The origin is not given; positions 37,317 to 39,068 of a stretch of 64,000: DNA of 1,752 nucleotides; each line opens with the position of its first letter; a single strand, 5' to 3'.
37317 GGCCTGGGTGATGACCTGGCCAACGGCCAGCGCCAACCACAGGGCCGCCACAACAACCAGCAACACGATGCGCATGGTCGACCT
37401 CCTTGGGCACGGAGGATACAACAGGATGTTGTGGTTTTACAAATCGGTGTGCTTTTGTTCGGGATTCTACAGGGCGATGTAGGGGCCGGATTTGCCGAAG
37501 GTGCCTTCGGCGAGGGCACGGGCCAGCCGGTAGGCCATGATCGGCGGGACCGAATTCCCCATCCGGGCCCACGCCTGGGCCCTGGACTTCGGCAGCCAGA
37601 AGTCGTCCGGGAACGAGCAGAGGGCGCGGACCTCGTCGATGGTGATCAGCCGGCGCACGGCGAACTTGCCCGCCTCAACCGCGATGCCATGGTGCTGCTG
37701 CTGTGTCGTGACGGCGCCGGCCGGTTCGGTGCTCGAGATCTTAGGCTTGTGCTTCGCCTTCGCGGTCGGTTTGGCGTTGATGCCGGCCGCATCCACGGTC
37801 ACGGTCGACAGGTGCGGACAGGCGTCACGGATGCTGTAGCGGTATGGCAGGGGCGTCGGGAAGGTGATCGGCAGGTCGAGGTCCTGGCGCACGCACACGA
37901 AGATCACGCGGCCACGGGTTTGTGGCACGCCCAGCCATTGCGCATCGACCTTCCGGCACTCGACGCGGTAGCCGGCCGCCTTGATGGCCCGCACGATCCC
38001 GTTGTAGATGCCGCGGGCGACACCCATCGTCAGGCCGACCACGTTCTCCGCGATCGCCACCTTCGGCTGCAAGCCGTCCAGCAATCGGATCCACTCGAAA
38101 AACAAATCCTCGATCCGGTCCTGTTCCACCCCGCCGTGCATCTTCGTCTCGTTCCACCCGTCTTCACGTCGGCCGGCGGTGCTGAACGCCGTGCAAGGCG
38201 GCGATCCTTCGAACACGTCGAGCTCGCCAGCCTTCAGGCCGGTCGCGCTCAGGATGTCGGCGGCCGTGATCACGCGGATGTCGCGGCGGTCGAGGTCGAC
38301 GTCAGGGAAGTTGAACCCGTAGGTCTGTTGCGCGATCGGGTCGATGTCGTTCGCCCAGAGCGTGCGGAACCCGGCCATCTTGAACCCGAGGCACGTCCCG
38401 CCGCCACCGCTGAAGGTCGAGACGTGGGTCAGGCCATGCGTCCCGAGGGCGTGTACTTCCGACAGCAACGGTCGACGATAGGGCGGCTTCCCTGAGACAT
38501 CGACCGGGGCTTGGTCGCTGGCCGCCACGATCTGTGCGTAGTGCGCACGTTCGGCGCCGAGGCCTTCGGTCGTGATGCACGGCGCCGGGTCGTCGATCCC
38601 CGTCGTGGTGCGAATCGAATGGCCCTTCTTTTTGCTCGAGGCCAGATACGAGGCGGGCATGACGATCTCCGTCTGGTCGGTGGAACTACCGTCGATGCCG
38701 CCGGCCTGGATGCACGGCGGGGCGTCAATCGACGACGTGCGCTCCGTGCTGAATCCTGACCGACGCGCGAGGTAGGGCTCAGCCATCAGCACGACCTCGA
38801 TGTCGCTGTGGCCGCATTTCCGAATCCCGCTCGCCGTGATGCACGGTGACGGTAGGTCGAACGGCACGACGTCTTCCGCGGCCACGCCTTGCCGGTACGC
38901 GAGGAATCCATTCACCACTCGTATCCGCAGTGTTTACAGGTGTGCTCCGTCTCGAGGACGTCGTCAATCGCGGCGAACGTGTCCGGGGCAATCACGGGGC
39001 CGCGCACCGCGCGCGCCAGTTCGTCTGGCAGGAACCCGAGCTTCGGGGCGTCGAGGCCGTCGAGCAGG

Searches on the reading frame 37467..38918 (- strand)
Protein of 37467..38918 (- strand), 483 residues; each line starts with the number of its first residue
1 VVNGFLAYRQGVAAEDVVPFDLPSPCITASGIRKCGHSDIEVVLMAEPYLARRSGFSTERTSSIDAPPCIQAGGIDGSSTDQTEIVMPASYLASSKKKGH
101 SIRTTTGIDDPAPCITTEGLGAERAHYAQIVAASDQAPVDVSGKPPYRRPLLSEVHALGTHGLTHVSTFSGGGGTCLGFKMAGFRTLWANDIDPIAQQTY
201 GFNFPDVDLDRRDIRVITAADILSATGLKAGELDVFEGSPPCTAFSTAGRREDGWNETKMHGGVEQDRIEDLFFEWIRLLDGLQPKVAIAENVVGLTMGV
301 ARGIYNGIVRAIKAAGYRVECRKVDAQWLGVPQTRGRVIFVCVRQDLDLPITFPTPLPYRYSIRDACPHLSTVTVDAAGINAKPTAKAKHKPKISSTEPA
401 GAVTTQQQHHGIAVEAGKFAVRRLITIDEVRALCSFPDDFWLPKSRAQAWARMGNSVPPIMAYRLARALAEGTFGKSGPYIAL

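Call 19: search_protein_families(library=phrogs, proteins=[window:37467-38918:-], max_evalue=0.00001)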
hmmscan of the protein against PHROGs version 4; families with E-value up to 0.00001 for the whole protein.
window:37467-38918:- (483 aa): 4 families
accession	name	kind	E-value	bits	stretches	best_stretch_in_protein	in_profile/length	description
phrog_116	-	other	1.6e-67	229.5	1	135-471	177-491/779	DNA methyltransferase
phrog_36001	-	unknown function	1.9e-47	162.9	2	242-471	460-696/715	-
phrog_363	-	other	1e-34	121.2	1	154-471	45-314/327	DNA methyltransferase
phrog_5999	-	other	4.8e-09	37.2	1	166-256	6-91/109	DNA methyltransferase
